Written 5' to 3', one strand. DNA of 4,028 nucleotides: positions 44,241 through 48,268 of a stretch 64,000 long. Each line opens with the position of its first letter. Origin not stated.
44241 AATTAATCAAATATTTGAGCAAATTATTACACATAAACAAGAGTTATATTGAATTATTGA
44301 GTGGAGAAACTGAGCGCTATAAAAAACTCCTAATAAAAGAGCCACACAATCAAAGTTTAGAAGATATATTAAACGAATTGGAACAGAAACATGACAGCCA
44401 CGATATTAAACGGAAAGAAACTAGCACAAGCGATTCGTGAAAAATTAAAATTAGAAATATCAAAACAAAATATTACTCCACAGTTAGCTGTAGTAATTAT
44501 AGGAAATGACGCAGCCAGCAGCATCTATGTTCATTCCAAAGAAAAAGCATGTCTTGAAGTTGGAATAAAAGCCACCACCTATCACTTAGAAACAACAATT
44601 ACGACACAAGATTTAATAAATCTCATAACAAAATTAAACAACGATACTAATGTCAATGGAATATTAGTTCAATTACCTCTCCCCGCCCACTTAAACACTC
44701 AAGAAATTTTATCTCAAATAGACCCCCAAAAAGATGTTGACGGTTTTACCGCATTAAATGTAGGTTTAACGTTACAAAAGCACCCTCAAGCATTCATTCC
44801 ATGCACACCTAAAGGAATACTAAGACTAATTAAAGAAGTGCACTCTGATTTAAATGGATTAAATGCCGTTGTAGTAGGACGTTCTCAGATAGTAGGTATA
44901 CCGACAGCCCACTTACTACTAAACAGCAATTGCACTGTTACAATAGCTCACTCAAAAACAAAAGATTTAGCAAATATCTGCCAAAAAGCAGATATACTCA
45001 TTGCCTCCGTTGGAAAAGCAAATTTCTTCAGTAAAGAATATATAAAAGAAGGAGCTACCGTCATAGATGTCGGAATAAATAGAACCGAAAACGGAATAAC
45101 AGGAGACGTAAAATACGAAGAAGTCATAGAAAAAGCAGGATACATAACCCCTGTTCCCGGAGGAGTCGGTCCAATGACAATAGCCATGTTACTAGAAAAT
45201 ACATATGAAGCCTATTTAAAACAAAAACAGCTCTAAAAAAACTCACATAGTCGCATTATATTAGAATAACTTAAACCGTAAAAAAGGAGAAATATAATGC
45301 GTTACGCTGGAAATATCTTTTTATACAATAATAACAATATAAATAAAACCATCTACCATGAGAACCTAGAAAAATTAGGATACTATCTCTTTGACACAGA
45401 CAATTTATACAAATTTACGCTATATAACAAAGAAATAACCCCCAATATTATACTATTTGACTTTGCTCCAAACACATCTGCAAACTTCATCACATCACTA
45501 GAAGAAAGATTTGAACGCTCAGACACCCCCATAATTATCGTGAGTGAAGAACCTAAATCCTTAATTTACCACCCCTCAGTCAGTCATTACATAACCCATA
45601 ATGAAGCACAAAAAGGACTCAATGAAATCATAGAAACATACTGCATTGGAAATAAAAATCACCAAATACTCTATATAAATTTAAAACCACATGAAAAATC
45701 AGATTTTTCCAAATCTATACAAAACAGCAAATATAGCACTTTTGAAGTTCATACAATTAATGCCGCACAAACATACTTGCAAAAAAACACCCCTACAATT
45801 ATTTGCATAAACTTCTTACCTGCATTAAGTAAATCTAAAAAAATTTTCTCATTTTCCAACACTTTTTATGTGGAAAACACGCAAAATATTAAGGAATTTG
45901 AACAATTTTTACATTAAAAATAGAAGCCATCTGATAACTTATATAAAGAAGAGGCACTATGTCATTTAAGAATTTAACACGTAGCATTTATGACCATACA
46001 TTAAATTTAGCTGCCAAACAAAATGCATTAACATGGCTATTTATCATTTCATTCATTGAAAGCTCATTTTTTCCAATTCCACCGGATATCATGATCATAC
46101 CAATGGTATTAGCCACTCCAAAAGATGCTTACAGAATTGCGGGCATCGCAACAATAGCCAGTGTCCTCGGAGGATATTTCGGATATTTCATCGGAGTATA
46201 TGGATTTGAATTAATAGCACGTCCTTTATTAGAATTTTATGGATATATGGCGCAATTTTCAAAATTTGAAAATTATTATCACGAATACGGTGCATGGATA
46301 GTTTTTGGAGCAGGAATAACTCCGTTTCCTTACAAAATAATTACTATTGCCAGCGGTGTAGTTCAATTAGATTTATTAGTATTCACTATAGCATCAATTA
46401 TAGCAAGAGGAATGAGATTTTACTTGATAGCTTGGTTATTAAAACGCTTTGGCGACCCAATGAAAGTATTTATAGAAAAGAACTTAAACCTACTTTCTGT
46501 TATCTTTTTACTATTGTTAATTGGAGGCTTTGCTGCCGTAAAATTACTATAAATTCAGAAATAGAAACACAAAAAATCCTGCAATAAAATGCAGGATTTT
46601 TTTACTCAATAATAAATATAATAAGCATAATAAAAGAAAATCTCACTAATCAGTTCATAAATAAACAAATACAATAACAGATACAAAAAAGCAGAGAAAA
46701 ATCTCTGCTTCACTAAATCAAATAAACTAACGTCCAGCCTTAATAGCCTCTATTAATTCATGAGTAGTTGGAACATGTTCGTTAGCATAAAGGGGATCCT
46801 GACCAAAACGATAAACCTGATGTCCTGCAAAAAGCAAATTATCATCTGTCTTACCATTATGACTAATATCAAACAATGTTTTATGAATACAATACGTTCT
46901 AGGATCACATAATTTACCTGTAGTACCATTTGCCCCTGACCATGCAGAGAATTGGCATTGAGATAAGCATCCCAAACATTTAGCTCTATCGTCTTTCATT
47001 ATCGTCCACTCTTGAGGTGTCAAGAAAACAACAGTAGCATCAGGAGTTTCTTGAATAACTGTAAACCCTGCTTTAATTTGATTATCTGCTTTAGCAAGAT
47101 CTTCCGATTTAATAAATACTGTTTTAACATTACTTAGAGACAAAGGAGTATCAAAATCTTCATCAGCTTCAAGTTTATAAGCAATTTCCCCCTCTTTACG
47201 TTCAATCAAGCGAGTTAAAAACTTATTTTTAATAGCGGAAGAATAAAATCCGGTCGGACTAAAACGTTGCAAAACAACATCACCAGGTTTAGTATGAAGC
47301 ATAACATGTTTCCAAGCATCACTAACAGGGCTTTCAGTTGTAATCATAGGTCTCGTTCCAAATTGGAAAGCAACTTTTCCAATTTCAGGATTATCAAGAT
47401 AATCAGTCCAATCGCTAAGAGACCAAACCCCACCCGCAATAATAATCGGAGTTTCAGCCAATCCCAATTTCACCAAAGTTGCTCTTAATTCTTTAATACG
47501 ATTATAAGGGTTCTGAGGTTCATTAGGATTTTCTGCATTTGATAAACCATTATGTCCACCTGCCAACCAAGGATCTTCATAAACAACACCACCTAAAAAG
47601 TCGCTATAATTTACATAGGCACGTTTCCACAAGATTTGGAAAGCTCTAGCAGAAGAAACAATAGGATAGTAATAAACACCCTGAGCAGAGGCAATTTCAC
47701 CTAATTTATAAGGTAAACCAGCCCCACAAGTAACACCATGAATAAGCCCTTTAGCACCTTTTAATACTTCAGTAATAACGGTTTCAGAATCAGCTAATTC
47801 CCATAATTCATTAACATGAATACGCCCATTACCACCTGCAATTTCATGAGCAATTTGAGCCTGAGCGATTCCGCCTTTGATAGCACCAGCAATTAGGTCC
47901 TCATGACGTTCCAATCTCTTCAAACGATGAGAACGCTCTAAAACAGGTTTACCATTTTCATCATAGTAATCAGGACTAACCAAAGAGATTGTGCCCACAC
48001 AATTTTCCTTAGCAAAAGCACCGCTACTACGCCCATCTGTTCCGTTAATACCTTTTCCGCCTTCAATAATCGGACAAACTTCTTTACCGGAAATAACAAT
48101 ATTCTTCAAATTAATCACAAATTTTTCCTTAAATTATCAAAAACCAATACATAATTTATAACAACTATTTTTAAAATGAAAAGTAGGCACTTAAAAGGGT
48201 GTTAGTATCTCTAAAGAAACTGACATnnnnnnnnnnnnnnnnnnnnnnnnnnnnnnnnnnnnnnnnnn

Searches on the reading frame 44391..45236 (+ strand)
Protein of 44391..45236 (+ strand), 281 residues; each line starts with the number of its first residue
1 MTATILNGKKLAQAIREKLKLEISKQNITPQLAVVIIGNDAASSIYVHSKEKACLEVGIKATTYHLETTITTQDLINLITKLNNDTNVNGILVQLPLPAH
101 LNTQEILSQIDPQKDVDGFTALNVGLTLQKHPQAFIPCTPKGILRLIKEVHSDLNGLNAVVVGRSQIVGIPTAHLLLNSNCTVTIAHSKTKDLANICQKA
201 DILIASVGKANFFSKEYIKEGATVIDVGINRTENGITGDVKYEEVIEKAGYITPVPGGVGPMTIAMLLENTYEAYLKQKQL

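Call 74: search_protein_families(library=pfam, proteins=[window:44391-45236:+], max_evalue=0.00001)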
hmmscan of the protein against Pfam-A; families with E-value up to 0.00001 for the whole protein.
window:44391-45236:+ (281 aa): 2 families
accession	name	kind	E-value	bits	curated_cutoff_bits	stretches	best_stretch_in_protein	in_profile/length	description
PF02882.25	THF_DHG_CYH_C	-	4e-64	215.2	27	1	122-278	3-159/160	Tetrahydrofolate dehydrogenase/cyclohydrolase, NAD(P)-binding domain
PF00763.28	THF_DHG_CYH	-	5.2e-40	136.7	32.8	1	6-117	1-115/115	Tetrahydrofolate dehydrogenase/cyclohydrolase, catalytic domain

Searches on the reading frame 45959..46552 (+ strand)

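Call 74: search_protein_families(library=pfam, proteins=[window:45959-46552:+], max_evalue=0.00001)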
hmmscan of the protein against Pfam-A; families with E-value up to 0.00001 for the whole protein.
window:45959-46552:+ (197 aa): 1 family
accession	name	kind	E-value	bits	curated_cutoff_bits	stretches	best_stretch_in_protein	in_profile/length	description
PF09335.16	VTT_dom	-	3.9e-09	37.5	33.9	1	41-158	2-118/123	VTT domain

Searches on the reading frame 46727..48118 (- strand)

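Call 74: search_protein_families(library=pfam, proteins=[window:46727-48118:-], max_evalue=0.00001)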
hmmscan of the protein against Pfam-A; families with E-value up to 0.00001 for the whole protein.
window:46727-48118:- (463 aa): 1 family
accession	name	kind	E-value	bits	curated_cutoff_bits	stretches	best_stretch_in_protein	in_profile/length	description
PF03060.21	NMO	-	4.2e-08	33.4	28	1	122-326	110-286/331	Nitronate monooxygenase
